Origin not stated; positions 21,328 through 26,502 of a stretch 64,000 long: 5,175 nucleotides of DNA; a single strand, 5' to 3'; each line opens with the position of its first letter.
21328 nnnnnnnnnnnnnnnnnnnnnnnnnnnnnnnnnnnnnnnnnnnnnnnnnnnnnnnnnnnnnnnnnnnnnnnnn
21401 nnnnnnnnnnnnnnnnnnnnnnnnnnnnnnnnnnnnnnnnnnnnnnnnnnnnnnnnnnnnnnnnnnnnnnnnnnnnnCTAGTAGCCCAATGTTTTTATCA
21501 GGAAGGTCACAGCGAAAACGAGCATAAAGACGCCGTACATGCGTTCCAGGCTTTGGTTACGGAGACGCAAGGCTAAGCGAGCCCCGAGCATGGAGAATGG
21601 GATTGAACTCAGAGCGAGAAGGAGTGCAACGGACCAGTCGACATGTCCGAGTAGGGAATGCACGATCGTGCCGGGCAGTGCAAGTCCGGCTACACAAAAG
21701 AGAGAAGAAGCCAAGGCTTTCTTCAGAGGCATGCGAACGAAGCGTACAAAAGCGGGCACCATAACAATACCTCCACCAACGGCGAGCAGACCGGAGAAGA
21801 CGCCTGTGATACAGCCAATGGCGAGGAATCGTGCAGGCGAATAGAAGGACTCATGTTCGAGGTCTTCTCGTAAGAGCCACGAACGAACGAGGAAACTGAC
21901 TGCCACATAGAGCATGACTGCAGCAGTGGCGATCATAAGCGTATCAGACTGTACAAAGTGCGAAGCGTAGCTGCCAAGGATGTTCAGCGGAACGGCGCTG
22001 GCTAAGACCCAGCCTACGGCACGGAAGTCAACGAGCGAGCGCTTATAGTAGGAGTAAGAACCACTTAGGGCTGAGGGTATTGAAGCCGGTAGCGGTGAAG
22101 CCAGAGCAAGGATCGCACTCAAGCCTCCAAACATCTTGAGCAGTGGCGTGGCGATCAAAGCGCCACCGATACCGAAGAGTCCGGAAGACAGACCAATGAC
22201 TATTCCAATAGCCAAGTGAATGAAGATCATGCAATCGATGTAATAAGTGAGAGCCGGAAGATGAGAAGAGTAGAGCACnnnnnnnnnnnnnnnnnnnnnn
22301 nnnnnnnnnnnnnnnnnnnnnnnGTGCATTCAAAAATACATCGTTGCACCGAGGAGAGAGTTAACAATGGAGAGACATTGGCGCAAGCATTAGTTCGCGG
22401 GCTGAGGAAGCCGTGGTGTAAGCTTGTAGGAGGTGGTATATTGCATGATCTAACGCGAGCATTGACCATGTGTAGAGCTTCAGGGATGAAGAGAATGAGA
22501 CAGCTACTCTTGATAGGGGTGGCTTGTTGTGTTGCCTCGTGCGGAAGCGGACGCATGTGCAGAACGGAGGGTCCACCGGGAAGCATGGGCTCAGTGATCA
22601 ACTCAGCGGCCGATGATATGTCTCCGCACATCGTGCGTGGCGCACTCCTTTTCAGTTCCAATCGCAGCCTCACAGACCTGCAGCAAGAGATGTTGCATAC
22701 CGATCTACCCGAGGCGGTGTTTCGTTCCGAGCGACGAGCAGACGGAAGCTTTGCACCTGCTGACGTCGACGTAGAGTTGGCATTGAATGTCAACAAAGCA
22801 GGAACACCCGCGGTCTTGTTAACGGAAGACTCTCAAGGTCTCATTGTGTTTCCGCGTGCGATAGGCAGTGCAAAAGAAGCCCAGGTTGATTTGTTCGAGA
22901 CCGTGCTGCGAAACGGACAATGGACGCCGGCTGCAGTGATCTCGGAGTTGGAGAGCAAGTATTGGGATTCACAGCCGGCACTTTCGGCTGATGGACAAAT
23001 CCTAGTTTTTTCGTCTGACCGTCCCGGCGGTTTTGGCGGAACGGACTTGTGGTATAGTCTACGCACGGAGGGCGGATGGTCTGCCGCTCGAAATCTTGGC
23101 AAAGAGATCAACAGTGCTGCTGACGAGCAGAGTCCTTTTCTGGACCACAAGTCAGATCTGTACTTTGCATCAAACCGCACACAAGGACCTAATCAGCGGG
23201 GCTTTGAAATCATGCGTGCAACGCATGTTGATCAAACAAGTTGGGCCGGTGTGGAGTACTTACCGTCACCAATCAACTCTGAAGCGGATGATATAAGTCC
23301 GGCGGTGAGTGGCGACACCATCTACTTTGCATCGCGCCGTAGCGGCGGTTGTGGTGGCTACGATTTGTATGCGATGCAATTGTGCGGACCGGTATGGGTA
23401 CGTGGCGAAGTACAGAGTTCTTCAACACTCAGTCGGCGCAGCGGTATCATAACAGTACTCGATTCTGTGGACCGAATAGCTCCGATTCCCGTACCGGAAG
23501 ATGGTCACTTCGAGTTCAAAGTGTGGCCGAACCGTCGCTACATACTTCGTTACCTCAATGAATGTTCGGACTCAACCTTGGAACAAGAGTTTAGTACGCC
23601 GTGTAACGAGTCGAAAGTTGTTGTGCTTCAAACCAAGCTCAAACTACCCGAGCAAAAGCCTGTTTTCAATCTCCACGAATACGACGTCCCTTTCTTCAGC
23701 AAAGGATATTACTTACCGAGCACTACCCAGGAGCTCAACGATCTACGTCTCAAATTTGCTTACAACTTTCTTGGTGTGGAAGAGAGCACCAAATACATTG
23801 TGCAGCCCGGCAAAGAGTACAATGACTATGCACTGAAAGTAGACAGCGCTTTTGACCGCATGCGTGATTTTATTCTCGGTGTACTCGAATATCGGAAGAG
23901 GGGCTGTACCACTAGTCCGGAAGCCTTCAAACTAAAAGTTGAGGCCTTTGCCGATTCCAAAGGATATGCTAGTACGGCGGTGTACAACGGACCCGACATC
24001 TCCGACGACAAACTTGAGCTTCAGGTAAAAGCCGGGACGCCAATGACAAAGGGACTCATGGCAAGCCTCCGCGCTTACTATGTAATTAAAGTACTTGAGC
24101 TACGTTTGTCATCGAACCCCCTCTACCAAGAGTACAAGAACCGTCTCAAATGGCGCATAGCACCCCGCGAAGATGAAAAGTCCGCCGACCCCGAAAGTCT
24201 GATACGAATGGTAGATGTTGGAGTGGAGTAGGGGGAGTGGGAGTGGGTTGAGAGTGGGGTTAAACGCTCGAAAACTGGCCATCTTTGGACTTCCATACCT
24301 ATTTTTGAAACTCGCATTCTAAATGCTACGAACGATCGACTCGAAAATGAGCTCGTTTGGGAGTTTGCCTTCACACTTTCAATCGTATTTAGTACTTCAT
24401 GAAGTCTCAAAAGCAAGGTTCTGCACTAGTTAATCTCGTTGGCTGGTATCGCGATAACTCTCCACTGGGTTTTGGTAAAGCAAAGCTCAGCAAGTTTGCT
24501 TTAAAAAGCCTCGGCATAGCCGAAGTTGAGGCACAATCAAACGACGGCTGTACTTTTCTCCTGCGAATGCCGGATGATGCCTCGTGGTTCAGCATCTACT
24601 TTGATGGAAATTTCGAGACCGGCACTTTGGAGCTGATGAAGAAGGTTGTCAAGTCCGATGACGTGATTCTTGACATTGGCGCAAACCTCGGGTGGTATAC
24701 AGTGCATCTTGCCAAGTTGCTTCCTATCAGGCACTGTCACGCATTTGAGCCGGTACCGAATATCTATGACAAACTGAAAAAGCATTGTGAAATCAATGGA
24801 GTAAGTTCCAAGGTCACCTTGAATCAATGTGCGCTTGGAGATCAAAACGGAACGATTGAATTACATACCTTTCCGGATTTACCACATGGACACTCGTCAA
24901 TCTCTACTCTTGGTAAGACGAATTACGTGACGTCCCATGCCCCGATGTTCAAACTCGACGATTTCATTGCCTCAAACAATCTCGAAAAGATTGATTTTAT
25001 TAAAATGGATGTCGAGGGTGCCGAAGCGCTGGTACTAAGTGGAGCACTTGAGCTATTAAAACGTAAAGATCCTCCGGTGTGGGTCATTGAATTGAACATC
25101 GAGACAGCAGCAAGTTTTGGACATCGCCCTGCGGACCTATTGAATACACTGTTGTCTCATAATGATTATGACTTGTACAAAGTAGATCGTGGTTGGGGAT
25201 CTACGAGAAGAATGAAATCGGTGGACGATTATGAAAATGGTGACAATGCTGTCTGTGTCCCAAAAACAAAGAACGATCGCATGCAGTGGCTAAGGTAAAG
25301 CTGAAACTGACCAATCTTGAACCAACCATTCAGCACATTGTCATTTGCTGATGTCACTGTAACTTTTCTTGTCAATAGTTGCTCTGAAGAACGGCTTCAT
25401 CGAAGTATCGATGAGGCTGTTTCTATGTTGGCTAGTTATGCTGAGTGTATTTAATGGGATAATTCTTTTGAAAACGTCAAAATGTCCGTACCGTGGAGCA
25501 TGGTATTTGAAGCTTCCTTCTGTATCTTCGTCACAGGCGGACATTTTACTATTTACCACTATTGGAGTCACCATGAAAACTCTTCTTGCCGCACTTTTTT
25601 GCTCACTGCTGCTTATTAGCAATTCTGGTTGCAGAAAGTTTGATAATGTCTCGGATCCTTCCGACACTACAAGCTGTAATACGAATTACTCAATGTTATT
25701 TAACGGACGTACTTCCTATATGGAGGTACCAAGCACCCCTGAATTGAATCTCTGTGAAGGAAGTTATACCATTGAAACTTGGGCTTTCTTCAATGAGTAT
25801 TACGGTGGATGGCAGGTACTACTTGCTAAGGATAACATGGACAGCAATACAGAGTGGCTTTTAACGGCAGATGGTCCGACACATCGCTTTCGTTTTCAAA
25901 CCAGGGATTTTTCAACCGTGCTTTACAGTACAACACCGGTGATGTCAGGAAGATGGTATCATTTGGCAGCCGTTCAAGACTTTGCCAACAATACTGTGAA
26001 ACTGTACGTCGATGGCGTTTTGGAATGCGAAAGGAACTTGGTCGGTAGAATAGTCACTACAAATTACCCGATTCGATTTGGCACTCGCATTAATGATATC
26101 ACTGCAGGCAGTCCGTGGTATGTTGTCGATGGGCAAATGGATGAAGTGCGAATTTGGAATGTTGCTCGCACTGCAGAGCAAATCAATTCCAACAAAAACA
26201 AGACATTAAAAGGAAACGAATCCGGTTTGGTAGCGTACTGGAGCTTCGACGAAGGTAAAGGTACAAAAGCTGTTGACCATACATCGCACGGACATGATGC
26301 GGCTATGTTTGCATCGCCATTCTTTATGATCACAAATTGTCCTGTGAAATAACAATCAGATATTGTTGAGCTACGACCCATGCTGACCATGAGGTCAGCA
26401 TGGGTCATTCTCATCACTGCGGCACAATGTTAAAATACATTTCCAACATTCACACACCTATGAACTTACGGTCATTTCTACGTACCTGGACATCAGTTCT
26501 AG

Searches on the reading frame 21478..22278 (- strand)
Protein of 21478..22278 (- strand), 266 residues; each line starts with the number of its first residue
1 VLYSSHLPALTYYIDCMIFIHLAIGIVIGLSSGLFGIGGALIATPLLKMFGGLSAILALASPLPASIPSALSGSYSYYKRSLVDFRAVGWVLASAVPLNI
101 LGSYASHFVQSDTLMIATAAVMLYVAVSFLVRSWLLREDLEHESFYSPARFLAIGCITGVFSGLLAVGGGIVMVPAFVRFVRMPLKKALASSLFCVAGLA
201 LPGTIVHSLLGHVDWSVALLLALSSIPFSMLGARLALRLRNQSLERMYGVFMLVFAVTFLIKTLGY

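Call 27: search_protein_families(library=pfam, proteins=[window:21478-22278:-], max_evalue=0.0001)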
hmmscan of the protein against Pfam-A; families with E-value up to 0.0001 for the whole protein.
window:21478-22278:- (266 aa): 1 family
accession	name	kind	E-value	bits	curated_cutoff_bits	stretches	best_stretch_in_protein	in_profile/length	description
PF01925.25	TauE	-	3.1e-47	161.7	32.6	1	22-257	2-235/237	Sulfite exporter TauE/SafE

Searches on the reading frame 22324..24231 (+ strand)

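Call 27: search_protein_families(library=pfam, proteins=[window:22324-24231:+], max_evalue=0.0001)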
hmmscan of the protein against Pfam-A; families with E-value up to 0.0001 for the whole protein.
window:22324-24231:+ (635 aa): 1 family
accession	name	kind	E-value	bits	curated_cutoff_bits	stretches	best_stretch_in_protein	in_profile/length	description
PF07676.18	PD40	-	2.5e-13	50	20.9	1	213-243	9-37/38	WD40-like Beta Propeller Repeat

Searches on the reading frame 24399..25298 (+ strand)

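Call 27: search_protein_families(library=pfam, proteins=[window:24399-25298:+], max_evalue=0.0001)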
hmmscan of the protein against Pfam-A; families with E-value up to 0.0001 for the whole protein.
window:24399-25298:+ (299 aa): 1 family
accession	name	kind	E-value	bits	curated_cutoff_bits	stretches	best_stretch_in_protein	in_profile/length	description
PF05050.19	Methyltransf_21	-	2.4e-19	70.5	22.7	1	92-251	1-166/173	Methyltransferase FkbM domain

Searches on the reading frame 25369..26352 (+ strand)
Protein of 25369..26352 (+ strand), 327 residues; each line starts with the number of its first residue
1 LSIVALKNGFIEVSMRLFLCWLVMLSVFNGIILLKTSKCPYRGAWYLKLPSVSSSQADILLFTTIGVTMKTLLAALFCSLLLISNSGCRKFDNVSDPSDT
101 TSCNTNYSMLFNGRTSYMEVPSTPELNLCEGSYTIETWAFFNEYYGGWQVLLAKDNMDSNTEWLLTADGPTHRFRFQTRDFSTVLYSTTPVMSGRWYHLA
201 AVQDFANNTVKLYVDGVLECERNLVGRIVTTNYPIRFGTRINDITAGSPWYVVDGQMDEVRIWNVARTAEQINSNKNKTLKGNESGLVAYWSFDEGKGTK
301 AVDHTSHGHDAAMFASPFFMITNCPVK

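Call 27: search_protein_families(library=pfam, proteins=[window:25369-26352:+], max_evalue=0.0001)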
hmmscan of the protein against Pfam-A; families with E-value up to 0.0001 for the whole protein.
window:25369-26352:+ (327 aa): 1 family
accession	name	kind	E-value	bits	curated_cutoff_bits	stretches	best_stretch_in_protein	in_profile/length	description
PF13385.13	Laminin_G_3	-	1.2e-24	87.6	27.6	1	113-273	2-151/151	Concanavalin A-like lectin/glucanases superfamily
